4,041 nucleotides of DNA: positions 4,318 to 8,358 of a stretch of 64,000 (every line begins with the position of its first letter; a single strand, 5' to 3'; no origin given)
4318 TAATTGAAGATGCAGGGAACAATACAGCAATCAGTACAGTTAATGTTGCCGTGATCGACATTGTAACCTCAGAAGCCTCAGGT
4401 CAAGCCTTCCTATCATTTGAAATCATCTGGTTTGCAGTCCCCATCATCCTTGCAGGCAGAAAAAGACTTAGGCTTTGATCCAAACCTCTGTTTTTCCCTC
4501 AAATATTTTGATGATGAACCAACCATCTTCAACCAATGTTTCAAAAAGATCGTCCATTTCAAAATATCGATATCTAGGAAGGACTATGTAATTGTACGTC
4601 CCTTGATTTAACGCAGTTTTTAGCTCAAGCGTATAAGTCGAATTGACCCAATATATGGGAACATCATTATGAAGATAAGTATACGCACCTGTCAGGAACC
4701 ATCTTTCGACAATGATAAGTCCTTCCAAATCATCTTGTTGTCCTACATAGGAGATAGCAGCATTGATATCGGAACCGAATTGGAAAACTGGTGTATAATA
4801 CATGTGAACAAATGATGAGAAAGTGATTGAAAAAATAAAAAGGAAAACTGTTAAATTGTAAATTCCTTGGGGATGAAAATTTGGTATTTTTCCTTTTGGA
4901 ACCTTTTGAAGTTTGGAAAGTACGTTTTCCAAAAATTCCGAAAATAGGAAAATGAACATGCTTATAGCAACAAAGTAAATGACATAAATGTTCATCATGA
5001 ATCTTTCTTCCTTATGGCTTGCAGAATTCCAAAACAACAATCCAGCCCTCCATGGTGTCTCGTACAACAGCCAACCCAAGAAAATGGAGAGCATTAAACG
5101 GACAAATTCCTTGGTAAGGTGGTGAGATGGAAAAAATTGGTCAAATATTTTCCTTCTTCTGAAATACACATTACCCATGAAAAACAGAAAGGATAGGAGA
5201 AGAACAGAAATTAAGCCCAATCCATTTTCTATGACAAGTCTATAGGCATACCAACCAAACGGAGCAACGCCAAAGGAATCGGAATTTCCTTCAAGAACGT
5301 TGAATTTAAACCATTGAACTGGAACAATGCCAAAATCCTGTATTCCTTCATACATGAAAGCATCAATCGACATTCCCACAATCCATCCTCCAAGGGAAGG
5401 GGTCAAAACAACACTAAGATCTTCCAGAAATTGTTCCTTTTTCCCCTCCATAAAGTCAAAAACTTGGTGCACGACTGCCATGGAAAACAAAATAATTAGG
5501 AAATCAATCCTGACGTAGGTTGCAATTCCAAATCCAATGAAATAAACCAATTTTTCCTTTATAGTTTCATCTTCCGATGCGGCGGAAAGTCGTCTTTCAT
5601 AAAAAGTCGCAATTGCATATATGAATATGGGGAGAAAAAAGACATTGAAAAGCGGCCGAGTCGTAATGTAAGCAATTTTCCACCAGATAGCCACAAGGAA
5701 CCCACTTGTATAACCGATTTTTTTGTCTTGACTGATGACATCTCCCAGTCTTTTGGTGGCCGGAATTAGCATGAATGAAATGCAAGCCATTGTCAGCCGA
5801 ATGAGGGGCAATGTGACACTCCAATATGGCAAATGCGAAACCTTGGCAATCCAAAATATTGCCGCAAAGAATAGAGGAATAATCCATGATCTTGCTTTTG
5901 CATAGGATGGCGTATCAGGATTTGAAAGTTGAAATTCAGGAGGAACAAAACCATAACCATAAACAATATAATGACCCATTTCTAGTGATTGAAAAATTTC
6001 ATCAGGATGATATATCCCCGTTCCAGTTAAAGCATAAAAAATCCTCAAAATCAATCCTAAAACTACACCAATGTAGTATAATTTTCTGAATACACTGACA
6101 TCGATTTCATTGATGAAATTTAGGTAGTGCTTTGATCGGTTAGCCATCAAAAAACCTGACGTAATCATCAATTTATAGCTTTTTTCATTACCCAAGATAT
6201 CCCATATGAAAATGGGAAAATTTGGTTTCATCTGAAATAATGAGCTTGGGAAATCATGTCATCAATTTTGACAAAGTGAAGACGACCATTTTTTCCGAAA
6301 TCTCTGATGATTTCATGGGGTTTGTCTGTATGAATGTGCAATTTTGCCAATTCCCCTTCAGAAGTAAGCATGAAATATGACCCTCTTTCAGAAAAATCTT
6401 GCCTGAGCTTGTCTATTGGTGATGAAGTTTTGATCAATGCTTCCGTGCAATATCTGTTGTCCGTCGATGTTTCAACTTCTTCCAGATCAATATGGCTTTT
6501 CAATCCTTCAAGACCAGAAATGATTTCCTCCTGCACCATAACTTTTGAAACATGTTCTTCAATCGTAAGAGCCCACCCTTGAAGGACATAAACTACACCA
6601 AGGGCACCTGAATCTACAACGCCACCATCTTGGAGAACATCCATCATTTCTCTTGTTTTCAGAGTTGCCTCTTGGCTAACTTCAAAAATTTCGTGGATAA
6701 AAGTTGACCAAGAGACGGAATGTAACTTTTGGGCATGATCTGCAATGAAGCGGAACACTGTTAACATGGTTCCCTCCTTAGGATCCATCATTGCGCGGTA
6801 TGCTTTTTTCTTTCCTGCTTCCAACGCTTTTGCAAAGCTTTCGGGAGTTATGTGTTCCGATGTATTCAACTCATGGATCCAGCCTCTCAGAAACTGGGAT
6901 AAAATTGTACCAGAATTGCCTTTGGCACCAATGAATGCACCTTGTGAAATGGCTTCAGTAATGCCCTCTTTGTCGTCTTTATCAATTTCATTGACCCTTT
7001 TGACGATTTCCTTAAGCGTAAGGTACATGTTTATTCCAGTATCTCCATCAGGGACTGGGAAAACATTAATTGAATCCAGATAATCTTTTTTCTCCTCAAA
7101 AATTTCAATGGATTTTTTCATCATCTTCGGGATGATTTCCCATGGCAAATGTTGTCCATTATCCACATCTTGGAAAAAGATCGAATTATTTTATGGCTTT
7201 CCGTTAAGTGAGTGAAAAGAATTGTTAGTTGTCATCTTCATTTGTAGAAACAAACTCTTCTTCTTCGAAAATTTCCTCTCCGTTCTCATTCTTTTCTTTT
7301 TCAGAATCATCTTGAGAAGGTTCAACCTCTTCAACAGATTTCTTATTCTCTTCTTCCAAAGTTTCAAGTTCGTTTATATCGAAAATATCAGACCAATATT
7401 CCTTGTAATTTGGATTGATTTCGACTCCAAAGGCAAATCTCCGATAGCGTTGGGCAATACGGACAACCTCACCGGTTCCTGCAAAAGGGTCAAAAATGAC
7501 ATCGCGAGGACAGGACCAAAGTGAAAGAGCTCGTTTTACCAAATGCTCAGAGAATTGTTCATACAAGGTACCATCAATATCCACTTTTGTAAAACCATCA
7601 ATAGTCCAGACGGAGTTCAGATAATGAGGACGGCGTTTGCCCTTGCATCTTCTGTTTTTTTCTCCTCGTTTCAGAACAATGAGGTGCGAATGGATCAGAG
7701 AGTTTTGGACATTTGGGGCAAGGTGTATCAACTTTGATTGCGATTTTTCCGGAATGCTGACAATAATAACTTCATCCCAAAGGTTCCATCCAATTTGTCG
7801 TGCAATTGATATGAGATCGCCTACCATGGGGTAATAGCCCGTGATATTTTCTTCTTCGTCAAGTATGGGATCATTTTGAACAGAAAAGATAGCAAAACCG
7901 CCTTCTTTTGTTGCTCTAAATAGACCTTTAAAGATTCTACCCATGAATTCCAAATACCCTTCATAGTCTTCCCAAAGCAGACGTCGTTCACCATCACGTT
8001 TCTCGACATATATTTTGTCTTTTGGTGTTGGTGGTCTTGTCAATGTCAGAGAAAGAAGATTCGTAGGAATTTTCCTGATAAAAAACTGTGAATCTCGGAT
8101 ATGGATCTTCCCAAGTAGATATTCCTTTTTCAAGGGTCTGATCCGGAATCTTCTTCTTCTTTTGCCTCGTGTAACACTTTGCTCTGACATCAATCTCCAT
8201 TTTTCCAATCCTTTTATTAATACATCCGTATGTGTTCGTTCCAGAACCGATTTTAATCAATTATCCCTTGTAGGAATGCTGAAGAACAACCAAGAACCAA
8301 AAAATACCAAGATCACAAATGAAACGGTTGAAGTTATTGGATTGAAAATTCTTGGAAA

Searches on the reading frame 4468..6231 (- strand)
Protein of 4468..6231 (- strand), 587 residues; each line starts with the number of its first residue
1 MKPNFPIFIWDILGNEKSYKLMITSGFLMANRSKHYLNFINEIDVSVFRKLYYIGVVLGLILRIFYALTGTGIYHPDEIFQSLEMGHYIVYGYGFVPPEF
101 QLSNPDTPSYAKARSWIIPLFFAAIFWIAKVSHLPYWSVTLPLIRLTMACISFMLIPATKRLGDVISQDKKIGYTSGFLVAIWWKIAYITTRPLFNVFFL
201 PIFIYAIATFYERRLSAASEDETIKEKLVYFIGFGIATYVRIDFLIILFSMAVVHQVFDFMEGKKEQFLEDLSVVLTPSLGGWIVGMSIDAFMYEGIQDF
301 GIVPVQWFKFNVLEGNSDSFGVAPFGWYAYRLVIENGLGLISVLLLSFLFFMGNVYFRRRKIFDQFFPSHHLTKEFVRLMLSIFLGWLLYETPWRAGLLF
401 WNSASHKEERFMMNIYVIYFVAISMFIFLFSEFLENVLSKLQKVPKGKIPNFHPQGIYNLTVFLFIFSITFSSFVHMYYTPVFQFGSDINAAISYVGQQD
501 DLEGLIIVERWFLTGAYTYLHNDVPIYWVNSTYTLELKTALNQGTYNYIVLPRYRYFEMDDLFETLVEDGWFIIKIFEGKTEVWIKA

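Call 37: search_protein_families(library=pfam, proteins=[window:4468-6231:-], max_evalue=0.00001)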
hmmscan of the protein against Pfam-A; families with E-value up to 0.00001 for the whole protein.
window:4468-6231:- (587 aa): 1 family
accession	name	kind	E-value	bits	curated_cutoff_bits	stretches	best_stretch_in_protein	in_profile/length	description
PF03901.23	Glyco_transf_22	-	6.2e-33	115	23.8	1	59-521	6-414/414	Alg9-like mannosyltransferase family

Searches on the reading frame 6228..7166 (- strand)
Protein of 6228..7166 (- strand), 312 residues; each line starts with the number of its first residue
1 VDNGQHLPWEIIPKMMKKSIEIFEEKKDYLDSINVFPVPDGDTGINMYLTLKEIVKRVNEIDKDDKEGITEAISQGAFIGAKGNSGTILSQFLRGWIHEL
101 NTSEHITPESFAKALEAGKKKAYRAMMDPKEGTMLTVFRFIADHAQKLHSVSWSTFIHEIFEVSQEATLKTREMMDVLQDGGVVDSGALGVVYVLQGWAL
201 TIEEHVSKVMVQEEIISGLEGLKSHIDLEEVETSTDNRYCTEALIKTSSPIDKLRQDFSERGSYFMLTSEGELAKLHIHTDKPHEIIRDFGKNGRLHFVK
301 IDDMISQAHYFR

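Call 37: search_protein_families(library=pfam, proteins=[window:6228-7166:-], max_evalue=0.00001)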
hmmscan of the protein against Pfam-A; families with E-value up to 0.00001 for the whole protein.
window:6228-7166:- (312 aa): 2 families
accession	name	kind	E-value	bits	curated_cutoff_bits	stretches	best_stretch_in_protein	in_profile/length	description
PF02734.22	Dak2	-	4.9e-37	127.9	27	1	37-199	1-173/174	DAK2 domain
PF21645.3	FakA-like_M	-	9.5e-15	54.6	24.9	1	237-308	2-77/80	Fatty acid kinase subunit A-like, middle domain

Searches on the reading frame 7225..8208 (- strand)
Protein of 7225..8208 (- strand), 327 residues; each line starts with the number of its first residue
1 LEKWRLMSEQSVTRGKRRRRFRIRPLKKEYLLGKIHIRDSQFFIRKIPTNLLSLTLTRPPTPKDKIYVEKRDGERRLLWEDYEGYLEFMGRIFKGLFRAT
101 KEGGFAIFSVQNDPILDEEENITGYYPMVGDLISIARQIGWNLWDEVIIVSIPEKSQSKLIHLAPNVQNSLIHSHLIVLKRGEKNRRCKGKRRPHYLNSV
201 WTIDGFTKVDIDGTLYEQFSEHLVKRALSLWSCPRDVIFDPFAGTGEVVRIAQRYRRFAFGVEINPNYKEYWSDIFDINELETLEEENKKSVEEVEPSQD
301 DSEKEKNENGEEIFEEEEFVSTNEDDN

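Call 37: search_protein_families(library=pfam, proteins=[window:7225-8208:-], max_evalue=0.00001)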
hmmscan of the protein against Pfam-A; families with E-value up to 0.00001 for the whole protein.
window:7225-8208:- (327 aa): 1 family
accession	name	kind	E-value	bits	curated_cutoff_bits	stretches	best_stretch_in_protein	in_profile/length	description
PF01555.25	N6_N4_Mtase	-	2.9e-18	67.1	26.7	1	64-271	7-218/221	DNA methylase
